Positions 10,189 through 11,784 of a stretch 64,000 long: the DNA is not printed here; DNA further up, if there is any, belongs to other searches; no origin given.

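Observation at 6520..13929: Compact orphan lipid-tailoring cluster: sulfotransferase + acyl-AMP ligase + ACP + HxxxD acyltransferase + FAD oxidoreductase + ABC-2 exporter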

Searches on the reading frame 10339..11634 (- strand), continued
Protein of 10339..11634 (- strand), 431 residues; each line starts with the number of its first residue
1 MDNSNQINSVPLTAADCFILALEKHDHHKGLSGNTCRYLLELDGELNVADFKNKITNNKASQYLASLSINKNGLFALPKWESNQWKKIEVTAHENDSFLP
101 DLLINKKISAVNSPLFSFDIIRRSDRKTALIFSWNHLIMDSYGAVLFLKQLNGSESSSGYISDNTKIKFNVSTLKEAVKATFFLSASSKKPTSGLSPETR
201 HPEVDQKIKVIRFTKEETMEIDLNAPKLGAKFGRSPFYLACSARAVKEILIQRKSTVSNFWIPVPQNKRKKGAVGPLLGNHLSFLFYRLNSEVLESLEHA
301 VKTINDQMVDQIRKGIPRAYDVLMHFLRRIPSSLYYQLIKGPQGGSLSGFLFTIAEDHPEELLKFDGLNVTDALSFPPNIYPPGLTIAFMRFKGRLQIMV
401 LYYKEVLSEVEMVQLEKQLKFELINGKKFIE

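Call 60: find_related_loci(query=A3, collection=metagenome_contigs, flank=10000)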
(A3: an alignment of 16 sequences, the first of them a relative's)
Query A3 (443 aa) in metagenome_contigs; peptide patterns used: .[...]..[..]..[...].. (x = any residue, [..] = any of these).
225 stretches matched a pattern; 159 encode a relative of the query (tblastn E <= 1e-3); the best 80 are kept; 80 distinct loci.
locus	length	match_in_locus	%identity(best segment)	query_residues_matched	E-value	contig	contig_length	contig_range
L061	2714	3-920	100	138-443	0e+0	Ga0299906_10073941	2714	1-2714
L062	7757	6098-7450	43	1-441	4e-103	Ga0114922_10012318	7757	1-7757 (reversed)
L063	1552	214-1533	36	4-441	4e-84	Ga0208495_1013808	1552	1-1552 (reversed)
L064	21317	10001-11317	36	4-440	2e-77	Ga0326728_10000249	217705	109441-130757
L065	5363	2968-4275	37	11-442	7e-77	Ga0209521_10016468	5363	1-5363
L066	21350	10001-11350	36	1-440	1e-75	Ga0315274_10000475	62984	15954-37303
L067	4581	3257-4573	35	4-440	2e-75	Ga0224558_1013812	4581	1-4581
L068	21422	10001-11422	36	7-438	8e-74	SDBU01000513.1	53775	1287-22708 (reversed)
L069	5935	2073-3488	34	4-440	4e-73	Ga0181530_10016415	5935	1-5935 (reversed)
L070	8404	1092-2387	36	11-440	7e-73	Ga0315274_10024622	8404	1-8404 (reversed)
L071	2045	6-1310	35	7-440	1e-74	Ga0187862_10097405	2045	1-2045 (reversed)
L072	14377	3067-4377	37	9-441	1e-71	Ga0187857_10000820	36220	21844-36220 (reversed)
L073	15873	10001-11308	35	7-440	6e-71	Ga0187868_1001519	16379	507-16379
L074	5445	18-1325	35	7-440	3e-69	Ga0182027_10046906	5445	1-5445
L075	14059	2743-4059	34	7-443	8e-69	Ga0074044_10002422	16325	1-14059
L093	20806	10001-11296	34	11-440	2e-68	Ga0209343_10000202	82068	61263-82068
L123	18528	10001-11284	26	7-441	1e-52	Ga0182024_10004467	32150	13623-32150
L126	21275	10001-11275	28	7-442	1e-51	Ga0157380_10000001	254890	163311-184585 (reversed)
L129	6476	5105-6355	27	7-430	1e-49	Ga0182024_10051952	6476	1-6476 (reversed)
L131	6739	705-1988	27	7-441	2e-49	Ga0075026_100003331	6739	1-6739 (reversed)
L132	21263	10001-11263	27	7-439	2e-49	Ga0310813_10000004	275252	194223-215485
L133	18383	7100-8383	25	7-438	8e-49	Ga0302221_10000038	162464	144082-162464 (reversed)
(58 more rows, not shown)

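Call 65: search_protein_families(library=pfam, proteins=[L123:645-1934:+, L123:1984-3543:+, L123:3654-5189:+, L123:5283-6119:+, L123:6122-7615:+, L123:14003-14692:-, L123:14697-15173:-, L123:15192-15839:-, L123:16542-17597:-, L123:32-472:+], max_evalue=0.0001)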
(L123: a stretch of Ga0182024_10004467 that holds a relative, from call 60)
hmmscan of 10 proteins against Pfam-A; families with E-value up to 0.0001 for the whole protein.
L123:645-1934:+ (429 aa): 0 families

L123:1984-3543:+ (519 aa): 3 families
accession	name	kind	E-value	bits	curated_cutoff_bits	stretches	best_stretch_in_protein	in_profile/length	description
PF00135.34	COesterase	-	2.1e-111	373.9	27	1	29-511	4-514/515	Carboxylesterase family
PF20434.5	BD-FAE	-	9.8e-09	35.5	26.8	1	124-227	8-100/215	BD-FAE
PF07859.19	Abhydrolase_3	-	5.5e-05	23.5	25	0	194-228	49-83/210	alpha/beta hydrolase fold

L123:3654-5189:+ (511 aa): 8 families
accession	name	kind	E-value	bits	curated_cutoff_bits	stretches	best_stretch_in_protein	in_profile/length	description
PF01593.30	Amino_oxidase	-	1.2e-26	94.5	19.8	1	26-503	1-441/443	Flavin containing amine oxidoreductase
PF13450.12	NAD_binding_8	-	1.1e-16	61.2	21.9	1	21-86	1-66/68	NAD(P)-binding Rossmann-like domain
PF01266.30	DAO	-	2.7e-13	50.6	27.9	1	19-63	2-50/353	FAD dependent oxidoreductase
PF00890.30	FAD_binding_2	-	2.6e-08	33.9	20.4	1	19-50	2-33/414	FAD binding domain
PF00070.33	Pyr_redox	-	3.1e-06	28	22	0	18-48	1-31/82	Pyridine nucleotide-disulphide oxidoreductase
PF12831.13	FAD_oxidored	-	3.6e-06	27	27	0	20-55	3-38/416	FAD dependent oxidoreductase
PF01494.25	FAD_binding_3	-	1.9e-05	24.5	22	1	19-49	4-34/349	FAD binding domain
PF07992.20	Pyr_redox_2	-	2.3e-05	24.4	26.1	0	18-53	2-38/291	Pyridine nucleotide-disulphide oxidoreductase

L123:5283-6119:+ (278 aa): 1 family
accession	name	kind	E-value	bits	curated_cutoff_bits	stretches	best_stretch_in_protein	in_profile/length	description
PF00494.24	SQS_PSY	-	9.1e-41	140.7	26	1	18-195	2-181/263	Squalene/phytoene synthase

L123:6122-7615:+ (497 aa): 6 families
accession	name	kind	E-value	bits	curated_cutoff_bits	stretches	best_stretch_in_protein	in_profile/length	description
PF01593.30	Amino_oxidase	-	1.4e-25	91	19.8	1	22-494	1-440/443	Flavin containing amine oxidoreductase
PF13450.12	NAD_binding_8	-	1e-14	55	21.9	1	17-79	1-63/68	NAD(P)-binding Rossmann-like domain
PF01266.30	DAO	-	1.5e-14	54.8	27.9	1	16-140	3-123/353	FAD dependent oxidoreductase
PF03486.20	HI0933_like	-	7e-06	26.1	50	0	15-52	3-40/244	HI0933-like protein Rossmann domain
PF07992.20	Pyr_redox_2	-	2.2e-05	24.4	26.1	0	13-47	143-177/291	Pyridine nucleotide-disulphide oxidoreductase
PF12831.13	FAD_oxidored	-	4.8e-05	23.3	27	0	16-54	3-41/416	FAD dependent oxidoreductase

L123:14003-14692:- (229 aa): 1 family
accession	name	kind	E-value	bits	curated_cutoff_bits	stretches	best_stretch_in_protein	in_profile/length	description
PF18916.5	Lycopene_cyc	-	3e-40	137.1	27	2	131-222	2-90/92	Lycopene cyclase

L123:14697-15173:- (158 aa): 0 families

L123:15192-15839:- (215 aa): 1 family
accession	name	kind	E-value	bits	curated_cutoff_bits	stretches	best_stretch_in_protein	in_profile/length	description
PF04240.17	Caroten_synth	-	1.7e-24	87.4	25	1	42-212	10-187/209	Carotenoid biosynthesis protein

L123:16542-17597:- (351 aa): 3 families
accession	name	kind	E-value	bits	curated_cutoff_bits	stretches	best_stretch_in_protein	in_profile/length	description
PF00535.33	Glycos_transf_2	-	1.3e-27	97.3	23.3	1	16-126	1-114/168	Glycosyl transferase family 2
PF13641.12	Glyco_tranf_2_3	-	2.8e-12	47.6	27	1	12-234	1-214/230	Glycosyltransferase like family 2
PF10111.15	Glyco_tranf_2_2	-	2.3e-05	24.4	27.3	1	21-250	8-229/276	Glycosyltransferase like family 2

L123:32-472:+ (146 aa): 1 family
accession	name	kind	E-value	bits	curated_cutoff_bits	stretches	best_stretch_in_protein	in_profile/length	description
PF01676.23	Metalloenzyme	-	6e-05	23.1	24.3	1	3-61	154-207/252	Metalloenzyme superfamily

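Call 70: search_protein_families(library=pfam, proteins=[L126:3802-5619:+, L126:5681-6724:+, L126:6736-7506:+, L126:14009-14626:-, L126:14771-15439:+, L126:15472-15957:+, L126:16175-16843:+, L126:2505-3545:-, L132:5290-7230:-, L132:18662-20107:-], max_evalue=0.0001)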
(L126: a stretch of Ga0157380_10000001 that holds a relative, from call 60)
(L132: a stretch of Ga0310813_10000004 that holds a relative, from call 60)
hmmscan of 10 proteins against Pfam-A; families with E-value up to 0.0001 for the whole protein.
L126:3802-5619:+ (605 aa): 1 family
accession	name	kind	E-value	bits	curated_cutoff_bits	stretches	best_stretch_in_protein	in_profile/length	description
PF06580.19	His_kinase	-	5.4e-22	78.3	25.2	1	416-494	2-81/81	Histidine kinase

L126:5681-6724:+ (347 aa): 1 family
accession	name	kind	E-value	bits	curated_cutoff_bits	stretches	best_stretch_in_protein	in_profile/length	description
PF06580.19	His_kinase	-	9.5e-25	87.1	25.2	1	166-244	2-81/81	Histidine kinase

L126:6736-7506:+ (256 aa): 2 families
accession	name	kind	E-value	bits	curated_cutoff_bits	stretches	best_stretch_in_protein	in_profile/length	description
PF04397.21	LytTR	-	2e-20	73.3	22.6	1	156-254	2-97/98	LytTr DNA-binding domain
PF00072.30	Response_reg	-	9e-15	55.2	30.2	1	3-110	1-109/111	Response regulator receiver domain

L126:14009-14626:- (205 aa): 1 family
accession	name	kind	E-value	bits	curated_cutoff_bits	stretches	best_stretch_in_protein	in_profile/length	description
PF01648.25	ACPS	-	2.2e-07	31.3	25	1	100-175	3-87/111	4'-phosphopantetheinyl transferase superfamily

L126:14771-15439:+ (222 aa): 1 family
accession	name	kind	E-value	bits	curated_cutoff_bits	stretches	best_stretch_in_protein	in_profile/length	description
PF02698.23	DUF218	-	5e-14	52.8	27.6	1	45-176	1-110/133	DUF218 domain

L126:15472-15957:+ (161 aa): 2 families
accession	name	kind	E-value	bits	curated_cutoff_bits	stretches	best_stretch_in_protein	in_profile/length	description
PF10604.15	Polyketide_cyc2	-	1.4e-07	32.3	27.4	1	14-154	12-137/142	Polyketide cyclase / dehydrase and lipid transport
PF03364.25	Polyketide_cyc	-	5.7e-07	30.3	23.4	1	13-101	2-86/126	Polyketide cyclase / dehydrase and lipid transport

L126:16175-16843:+ (222 aa): 11 families
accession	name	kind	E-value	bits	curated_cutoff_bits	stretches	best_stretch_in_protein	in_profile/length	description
PF13414.12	TPR_11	-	4.3e-17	62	26.8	1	93-122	9-38/42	TPR repeat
PF00515.34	TPR_1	-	7.3e-15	54.5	27.8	1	78-111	1-34/34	Tetratricopeptide repeat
PF07719.23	TPR_2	-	2e-14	52.8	27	1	78-111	1-34/34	Tetratricopeptide repeat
PF13181.12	TPR_8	-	1.6e-11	43.9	25.7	1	78-111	1-34/34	Tetratricopeptide repeat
PF13431.12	TPR_17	-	5.3e-11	42.3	24.4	0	67-98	2-33/34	Tetratricopeptide repeat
PF13432.12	TPR_16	-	2.3e-09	37.9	32.7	0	60-112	13-65/65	Tetratricopeptide repeat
PF13371.12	TPR_9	-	3.3e-08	33.9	35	1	56-112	7-63/73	Tetratricopeptide repeat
PF13174.12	TPR_6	-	9.9e-08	32.6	26.3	0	58-76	14-32/33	Tetratricopeptide repeat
PF13424.12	TPR_12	-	3.7e-07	30.7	30.1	0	57-108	23-75/77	Tetratricopeptide repeat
PF13428.12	TPR_14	-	2e-06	28.4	23.5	0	79-119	2-42/44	Tetratricopeptide repeat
PF14559.12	TPR_19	-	2.2e-05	25.1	25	1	56-114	3-61/68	Tetratricopeptide repeat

L126:2505-3545:- (346 aa): 1 family
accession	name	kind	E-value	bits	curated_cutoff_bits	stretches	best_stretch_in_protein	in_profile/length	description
PF18962.6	Por_Secre_tail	-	7.7e-09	36.2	27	1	271-344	1-75/75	Secretion system C-terminal sorting domain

L132:5290-7230:- (646 aa): 3 families
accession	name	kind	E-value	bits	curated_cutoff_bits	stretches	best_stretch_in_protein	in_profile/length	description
PF07695.17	7TMR-DISM_7TM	-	1e-34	120.7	29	1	185-387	2-205/205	7TM diverse intracellular signalling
PF07696.17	7TMR-DISMED2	-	2e-22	80.1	22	1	37-165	2-127/136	7TMR-DISM extracellular 2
PF02518.31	HATPase_c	-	8.4e-19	68.5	26.4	1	533-640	5-110/111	Histidine kinase-, DNA gyrase B-, and HSP90-like ATPase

L132:18662-20107:- (481 aa): 2 families
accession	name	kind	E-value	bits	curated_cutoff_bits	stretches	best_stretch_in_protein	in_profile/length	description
PF00361.26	Proton_antipo_M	-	3.7e-72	243.4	21.5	1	124-407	1-288/294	NADH:quinone oxidoreductase/Mrp antiporter, TM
PF01059.23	Oxidored_q5_N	-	3.8e-07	30.6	22.7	1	64-119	49-108/110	NADH-ubiquinone oxidoreductase chain 4, amino terminus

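Call 75: search_protein_families(library=ncbifam, proteins=[L123:3654-5189:+, L123:5283-6119:+, L123:6122-7615:+, L123:14003-14692:-, L123:14697-15173:-, L123:15192-15839:-, L123:16542-17597:-], max_evalue=1e-10)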
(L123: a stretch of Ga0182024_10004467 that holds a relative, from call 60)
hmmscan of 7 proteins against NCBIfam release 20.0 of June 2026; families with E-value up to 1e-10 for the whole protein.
L123:3654-5189:+ (511 aa): 7 families
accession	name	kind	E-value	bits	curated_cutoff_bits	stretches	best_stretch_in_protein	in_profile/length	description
NF058655.1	CrtID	equivalog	2.5e-220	732.3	640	1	20-501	2-478/478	bifunctional phytoene desaturase/3,4-desaturase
TIGR02734.1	crtI_fam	subfamily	2.9e-122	408.9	238.1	1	19-505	1-489/504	phytoene desaturase family protein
NF042421.1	hydcarot_desat_CrtD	equivalog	1.2e-62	211.9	500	1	17-501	2-480/487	1-hydroxycarotenoid 3,4-desaturase CrtD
NF045637.1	carotdesatCrtDProt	equivalog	1.4e-57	195.3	580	1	20-504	2-482/485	1-hydroxycarotenoid 3,4-desaturase CrtD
TIGR02730.1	carot_isom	equivalog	1e-21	77.4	586.9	1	188-501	178-485/493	carotenoid isomerase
NF045689.1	BCarotKetCrtO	equivalog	1.6e-18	66.6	1000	0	358-490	377-523/563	beta-carotene ketolase CrtO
TIGR02733.1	desat_CrtD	equivalog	1e-15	57.4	549.7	0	18-69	3-54/492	C-3',4' desaturase CrtD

L123:5283-6119:+ (278 aa): 5 families
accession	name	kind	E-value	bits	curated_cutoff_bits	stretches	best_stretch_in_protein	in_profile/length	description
TIGR03465.1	HpnD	equivalog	2e-30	105.7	278.6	1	18-268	3-263/267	presqualene diphosphate synthase HpnD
TIGR03464.1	HpnC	equivalog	3.4e-21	76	250.45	1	24-197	9-179/267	squalene synthase HpnC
NF045686.1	PhytoSynCyanob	equivalog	6.1e-20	71.5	550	1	8-274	20-308/310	15-cis-phytoene synthase CrtB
NF045921.1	PhytnSynCrtBRhod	equivalog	3.5e-18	66.1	500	1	11-275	9-281/307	15-cis-phytoene synthase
NF042419.1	Phyto_syn_CrtB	equivalog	3.1e-13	49.9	480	1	15-191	9-190/306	15-cis-phytoene synthase CrtB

L123:6122-7615:+ (497 aa): 8 families
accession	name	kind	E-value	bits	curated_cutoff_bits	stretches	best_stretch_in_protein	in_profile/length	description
NF042421.1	hydcarot_desat_CrtD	equivalog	1.5e-189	630.5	500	1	14-495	3-482/487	1-hydroxycarotenoid 3,4-desaturase CrtD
TIGR02734.1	crtI_fam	subfamily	3e-106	356.1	238.1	1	16-495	2-487/504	phytoene desaturase family protein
NF058655.1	CrtID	equivalog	5.6e-90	302.5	640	1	16-493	2-478/478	bifunctional phytoene desaturase/3,4-desaturase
NF045637.1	carotdesatCrtDProt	equivalog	3.7e-84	283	580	1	16-494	2-480/485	1-hydroxycarotenoid 3,4-desaturase CrtD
TIGR02730.1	carot_isom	equivalog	1.4e-17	63.7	586.9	1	16-482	4-474/493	carotenoid isomerase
TIGR02733.1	desat_CrtD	equivalog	1.3e-14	53.7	549.7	0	13-65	2-54/492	C-3',4' desaturase CrtD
NF005560.0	PRK07233.1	equivalog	4.2e-14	52.2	252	0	15-61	3-49/435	hypothetical protein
NF045689.1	BCarotKetCrtO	equivalog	1e-13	50.7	1000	0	15-301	6-309/563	beta-carotene ketolase CrtO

L123:14003-14692:- (229 aa): 1 family
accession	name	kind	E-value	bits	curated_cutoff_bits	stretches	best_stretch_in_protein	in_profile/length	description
TIGR03462.1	CarR_dom_SF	subfamily_domain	9.6e-32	109.4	39.4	2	5-94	1-89/89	lycopene cyclase domain-containing protein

L123:14697-15173:- (158 aa): 0 families

L123:15192-15839:- (215 aa): 2 families
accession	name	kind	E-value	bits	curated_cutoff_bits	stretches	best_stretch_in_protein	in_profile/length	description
TIGR03460.1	crt_membr_arch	equivalog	2.1e-18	67.1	154.7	1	11-187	17-192/248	bisanhydrobacterioruberin hydratase CruF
NF041333.1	CruF_Halo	equivalog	6.9e-11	42.1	300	1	11-187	26-207/268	bisanhydrobacterioruberin hydratase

L123:16542-17597:- (351 aa): 5 families
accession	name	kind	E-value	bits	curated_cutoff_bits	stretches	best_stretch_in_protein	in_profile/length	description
TIGR03965.1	mycofact_glyco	equivalog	4.5e-17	62.1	280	1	7-135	68-198/467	mycofactocin biosynthesis glycosyltransferase MftF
TIGR03937.1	PgaC_IcaA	equivalog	5e-13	48.8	422.3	0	13-124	45-159/407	poly-beta-1,6-N-acetyl-D-glucosamine synthase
NF007482.0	PRK10073.1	equivalog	5e-13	48.7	423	1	13-124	6-120/334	glycosyltransferase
NF038299.1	EPS_HpsN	equivalog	1.9e-12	46.8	425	1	14-236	2-225/317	hormogonium polysaccharide biosynthesis glycosyltransferase HpsN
NF047683.1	TeichurnBiosyTuaG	equivalog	1.9e-11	44.1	400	1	13-117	6-113/252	teichuronic acid biosynthesis protein TuaG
